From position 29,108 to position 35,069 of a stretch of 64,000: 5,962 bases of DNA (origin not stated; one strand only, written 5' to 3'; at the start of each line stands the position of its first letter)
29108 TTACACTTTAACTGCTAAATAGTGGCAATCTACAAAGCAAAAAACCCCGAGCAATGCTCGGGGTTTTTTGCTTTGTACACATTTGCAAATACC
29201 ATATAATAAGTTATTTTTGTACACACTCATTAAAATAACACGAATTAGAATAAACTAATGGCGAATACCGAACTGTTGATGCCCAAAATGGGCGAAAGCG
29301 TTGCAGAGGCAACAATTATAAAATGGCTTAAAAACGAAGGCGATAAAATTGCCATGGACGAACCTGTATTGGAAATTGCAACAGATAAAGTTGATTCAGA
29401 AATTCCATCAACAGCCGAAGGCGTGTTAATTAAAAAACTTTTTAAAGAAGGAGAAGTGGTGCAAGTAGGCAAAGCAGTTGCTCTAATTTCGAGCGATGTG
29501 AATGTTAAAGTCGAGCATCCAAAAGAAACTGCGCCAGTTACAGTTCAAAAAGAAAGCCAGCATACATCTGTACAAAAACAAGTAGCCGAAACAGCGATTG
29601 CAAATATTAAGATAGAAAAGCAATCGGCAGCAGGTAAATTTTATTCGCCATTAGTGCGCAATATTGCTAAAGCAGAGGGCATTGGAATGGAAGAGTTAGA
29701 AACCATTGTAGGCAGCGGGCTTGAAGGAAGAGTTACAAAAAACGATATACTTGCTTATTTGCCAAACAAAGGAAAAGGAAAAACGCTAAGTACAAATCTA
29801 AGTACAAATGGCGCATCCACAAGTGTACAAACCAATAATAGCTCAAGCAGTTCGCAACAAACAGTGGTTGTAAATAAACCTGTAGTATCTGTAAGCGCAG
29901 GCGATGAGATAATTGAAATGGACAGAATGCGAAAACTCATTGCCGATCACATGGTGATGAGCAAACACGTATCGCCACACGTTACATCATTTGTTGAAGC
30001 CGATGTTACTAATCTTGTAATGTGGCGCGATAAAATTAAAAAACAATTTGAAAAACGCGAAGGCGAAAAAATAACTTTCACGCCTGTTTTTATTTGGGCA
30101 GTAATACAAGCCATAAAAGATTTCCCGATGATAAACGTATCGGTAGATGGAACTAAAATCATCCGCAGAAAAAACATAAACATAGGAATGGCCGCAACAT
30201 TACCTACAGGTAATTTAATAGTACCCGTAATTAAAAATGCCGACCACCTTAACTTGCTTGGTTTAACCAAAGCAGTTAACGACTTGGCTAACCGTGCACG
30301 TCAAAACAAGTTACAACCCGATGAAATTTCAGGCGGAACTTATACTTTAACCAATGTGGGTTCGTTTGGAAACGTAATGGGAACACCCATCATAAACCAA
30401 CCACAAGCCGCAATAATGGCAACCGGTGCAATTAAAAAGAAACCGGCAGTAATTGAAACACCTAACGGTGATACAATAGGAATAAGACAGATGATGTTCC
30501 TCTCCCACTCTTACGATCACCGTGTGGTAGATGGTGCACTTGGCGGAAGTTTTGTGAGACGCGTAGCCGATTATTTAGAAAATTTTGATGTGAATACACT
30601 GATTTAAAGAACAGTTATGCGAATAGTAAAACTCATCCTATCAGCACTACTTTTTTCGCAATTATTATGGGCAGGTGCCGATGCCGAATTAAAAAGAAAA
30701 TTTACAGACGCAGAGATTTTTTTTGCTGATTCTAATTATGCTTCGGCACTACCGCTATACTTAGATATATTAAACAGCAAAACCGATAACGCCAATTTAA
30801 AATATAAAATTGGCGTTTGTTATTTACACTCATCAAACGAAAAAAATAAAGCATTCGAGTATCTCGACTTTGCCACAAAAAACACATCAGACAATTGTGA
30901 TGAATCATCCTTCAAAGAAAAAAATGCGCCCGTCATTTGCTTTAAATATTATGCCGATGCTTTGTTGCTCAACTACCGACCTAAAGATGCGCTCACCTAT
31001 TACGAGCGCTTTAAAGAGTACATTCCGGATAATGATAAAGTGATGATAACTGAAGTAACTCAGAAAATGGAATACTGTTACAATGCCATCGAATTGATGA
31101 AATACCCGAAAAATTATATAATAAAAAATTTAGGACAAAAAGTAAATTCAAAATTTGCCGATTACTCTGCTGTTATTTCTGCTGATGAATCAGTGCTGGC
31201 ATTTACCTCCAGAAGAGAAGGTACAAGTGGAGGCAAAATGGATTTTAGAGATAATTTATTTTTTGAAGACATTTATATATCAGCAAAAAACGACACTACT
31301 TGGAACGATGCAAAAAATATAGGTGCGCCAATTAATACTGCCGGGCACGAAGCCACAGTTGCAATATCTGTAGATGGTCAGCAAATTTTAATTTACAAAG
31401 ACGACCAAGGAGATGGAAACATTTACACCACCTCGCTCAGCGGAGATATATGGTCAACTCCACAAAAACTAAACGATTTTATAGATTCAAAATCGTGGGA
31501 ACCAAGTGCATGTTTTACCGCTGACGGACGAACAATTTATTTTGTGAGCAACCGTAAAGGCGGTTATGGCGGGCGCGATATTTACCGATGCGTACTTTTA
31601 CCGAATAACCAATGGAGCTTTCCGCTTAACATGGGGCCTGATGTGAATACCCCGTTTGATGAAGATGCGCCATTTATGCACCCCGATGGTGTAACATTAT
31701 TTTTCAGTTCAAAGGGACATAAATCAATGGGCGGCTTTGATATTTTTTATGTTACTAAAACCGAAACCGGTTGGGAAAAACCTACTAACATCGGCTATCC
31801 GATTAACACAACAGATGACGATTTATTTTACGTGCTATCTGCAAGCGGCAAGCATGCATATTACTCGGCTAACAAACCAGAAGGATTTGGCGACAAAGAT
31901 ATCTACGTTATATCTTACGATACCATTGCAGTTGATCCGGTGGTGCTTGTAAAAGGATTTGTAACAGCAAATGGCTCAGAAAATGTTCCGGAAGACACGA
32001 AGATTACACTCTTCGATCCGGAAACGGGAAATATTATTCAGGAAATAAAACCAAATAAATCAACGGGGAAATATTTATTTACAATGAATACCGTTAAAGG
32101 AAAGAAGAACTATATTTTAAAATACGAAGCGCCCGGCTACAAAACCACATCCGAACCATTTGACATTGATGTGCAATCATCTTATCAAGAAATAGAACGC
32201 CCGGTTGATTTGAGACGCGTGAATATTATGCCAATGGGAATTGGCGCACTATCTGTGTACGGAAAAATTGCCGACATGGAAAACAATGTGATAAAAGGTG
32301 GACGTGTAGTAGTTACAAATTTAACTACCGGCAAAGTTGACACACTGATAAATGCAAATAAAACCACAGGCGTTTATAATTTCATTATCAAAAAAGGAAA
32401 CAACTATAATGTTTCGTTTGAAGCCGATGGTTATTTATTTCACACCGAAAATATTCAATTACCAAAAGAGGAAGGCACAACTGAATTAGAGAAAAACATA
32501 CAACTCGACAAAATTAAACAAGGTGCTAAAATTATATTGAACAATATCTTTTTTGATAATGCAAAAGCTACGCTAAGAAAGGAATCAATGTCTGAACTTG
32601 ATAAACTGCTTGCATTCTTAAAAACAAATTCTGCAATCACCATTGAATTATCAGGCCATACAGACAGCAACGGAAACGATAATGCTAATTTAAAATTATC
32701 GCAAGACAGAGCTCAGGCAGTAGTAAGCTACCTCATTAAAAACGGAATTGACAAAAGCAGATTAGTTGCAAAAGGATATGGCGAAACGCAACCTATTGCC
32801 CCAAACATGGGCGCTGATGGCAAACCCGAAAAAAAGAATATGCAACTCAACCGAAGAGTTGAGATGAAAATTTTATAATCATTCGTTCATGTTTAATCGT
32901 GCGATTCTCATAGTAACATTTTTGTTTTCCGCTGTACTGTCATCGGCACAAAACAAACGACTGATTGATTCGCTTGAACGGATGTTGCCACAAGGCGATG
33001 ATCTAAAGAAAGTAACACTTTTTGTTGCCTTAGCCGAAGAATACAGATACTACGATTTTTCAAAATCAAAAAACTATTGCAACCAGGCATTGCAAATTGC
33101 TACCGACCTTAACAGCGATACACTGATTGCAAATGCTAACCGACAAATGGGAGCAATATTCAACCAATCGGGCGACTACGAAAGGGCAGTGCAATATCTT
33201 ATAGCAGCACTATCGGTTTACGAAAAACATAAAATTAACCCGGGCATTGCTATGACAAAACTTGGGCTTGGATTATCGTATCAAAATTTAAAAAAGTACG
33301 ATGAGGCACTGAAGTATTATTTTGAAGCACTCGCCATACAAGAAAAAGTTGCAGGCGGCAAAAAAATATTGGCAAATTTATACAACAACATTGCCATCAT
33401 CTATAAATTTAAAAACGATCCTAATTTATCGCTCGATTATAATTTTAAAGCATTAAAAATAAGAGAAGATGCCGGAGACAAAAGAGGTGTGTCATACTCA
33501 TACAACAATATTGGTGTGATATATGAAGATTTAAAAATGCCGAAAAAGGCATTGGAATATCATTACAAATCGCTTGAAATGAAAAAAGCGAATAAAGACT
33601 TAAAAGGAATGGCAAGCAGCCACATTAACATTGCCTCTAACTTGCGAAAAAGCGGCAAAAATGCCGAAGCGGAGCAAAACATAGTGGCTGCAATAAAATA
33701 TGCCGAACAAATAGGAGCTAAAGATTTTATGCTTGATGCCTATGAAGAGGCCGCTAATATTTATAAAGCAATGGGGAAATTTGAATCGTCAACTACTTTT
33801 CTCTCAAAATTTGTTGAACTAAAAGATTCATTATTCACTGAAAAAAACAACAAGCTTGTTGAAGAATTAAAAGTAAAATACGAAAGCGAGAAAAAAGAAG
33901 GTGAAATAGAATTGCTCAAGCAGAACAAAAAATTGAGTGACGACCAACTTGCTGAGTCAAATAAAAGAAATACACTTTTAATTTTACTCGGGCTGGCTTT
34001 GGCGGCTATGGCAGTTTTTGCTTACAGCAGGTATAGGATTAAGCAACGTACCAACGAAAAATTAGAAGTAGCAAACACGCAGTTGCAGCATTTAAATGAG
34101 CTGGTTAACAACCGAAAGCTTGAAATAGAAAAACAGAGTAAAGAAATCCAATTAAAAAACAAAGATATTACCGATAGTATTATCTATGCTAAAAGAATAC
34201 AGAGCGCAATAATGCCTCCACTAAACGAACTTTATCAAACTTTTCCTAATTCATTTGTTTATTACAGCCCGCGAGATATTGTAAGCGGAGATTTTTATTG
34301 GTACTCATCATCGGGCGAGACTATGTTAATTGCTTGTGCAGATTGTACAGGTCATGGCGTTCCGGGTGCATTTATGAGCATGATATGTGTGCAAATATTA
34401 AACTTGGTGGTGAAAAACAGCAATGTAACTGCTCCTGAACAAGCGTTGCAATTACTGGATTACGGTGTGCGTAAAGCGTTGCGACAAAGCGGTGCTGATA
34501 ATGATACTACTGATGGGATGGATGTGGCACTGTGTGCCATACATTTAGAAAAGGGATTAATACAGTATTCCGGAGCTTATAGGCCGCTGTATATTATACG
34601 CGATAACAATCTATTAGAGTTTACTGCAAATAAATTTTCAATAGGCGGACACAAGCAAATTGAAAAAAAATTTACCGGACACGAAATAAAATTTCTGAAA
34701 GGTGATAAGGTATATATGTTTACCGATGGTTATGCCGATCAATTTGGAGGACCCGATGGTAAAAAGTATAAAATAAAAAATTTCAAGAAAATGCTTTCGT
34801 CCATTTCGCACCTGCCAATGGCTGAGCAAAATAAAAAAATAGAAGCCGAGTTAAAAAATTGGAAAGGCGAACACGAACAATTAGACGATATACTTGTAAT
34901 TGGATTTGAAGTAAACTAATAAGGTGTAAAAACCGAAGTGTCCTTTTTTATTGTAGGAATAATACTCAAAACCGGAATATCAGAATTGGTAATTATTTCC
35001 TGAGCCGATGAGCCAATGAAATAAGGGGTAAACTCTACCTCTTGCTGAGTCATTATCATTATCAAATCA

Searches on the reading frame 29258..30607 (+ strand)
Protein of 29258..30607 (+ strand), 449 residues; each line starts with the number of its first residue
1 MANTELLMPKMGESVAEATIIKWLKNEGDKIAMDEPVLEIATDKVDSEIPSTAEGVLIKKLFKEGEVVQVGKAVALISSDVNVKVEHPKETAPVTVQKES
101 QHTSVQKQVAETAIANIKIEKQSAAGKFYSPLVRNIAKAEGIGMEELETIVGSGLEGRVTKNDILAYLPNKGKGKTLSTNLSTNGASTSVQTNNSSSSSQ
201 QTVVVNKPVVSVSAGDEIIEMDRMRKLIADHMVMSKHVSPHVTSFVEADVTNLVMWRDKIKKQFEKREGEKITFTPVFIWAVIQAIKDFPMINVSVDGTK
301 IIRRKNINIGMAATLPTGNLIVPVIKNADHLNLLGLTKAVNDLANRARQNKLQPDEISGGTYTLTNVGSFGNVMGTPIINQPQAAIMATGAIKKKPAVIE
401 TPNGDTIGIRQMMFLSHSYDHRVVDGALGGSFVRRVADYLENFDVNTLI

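Call 28: search_protein_families(library=pfam, proteins=[window:29258-30607:+], max_evalue=0.001)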
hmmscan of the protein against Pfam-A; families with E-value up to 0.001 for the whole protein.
window:29258-30607:+ (449 aa): 3 families
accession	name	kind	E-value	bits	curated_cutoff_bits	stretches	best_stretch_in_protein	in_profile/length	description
PF00198.28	2-oxoacid_dh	-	1.2e-77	260.9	23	1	216-444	4-228/232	2-oxoacid dehydrogenases acyltransferase (catalytic domain)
PF00364.28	Biotin_lipoyl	-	6.7e-16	58.3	22.1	1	5-77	2-73/73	Biotin-requiring enzyme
PF02817.22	E3_binding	-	6e-10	39.6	23.7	1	128-165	2-36/36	e3 binding domain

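Call 50: find_encoding_contigs(protein=window:29258-30607:+, flank=10000, max_places=10)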
Protein window:29258-30607:+ (449 aa): no gene with exactly this product is on record in the collection.

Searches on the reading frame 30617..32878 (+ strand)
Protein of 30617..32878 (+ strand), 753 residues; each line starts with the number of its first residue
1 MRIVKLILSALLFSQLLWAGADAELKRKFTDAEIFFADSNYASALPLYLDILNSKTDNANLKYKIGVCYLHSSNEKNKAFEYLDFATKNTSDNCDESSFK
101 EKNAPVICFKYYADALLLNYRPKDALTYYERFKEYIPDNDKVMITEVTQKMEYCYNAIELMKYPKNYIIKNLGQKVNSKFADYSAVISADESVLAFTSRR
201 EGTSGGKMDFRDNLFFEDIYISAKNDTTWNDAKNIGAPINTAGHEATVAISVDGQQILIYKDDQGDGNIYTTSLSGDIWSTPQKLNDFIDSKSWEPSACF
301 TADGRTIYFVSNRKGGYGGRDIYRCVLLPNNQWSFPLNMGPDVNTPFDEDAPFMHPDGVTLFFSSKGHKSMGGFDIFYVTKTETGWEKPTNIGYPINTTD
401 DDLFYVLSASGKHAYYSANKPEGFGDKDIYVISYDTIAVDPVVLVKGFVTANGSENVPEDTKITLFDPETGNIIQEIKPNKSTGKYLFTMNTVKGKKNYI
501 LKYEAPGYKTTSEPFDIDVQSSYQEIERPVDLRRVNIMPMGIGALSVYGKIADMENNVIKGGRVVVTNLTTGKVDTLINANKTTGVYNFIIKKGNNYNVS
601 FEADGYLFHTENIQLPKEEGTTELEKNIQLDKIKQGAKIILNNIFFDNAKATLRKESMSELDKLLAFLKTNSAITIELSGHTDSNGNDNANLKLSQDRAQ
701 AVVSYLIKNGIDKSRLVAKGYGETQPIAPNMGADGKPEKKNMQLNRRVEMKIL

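Call 40: search_protein_families(library=pfam, proteins=[window:30617-32878:+], max_evalue=0.001)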
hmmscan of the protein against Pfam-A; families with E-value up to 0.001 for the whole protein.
window:30617-32878:+ (753 aa): 3 families
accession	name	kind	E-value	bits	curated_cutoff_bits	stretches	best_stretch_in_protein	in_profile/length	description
PF07676.18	PD40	-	8.5e-23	80.2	20.9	2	340-377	2-37/38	WD40-like Beta Propeller Repeat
PF00691.25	OmpA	-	1.3e-22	80.4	27.2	1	645-737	1-95/98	OmpA family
PF13620.12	CarboxypepD_reg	-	3.9e-08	33.9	32.3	1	546-622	1-76/82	Carboxypeptidase regulatory-like domain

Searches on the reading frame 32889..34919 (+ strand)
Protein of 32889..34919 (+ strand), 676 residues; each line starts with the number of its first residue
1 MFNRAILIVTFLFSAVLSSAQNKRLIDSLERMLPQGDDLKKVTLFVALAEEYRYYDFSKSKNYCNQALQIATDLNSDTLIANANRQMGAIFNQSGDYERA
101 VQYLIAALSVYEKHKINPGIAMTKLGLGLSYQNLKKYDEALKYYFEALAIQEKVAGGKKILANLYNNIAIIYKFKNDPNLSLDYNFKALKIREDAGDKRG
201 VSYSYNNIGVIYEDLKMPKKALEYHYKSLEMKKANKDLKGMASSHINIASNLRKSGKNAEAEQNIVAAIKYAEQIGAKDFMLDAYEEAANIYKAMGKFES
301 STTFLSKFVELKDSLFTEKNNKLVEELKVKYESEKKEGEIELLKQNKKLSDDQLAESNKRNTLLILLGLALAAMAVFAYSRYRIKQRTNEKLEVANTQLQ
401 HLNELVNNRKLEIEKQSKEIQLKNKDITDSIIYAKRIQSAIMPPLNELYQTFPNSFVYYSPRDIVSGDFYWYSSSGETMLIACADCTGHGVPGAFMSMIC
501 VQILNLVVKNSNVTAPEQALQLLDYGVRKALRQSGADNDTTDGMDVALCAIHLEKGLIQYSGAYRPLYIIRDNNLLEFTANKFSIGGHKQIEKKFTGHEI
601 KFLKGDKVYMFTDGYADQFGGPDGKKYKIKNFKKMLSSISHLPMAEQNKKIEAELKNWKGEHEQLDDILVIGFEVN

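Call 40: search_protein_families(library=pfam, proteins=[window:32889-34919:+], max_evalue=0.001)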
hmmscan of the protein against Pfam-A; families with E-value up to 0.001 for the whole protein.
window:32889-34919:+ (676 aa): 11 families
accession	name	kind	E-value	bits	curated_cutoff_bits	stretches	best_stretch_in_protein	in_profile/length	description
PF13424.12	TPR_12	-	9e-31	106.3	30.1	3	121-193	3-76/77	Tetratricopeptide repeat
PF00515.34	TPR_1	-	2.2e-19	68.8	27.8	2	126-152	6-32/34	Tetratricopeptide repeat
PF07228.17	SpoIIE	-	1.5e-18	67.8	25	1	476-675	2-191/192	Stage II sporulation protein E (SpoIIE)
PF13374.12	TPR_10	-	1e-16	60.7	27.5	1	121-156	2-37/42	Tetratricopeptide repeat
PF13181.12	TPR_8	-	2.2e-14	52.7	25.7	0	127-152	7-32/34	Tetratricopeptide repeat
PF07719.23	TPR_2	-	1.9e-10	40.4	27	0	126-151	6-31/34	Tetratricopeptide repeat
PF13176.12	TPR_7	-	2.3e-09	37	27.9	0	126-150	4-28/36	Tetratricopeptide repeat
PF24885.1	TPR_NPHP3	-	1.6e-08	34.7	100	1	62-195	77-216/239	Nephrocystin-3 TPR domain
PF13428.12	TPR_14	-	2.5e-05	25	23.5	0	82-113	2-33/44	Tetratricopeptide repeat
PF13432.12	TPR_16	-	4.5e-05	24.2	32.7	0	93-149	9-59/65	Tetratricopeptide repeat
PF17874.7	TPR_MalT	-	0.00022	21.1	45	0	56-156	16-115/336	MalT-like TPR region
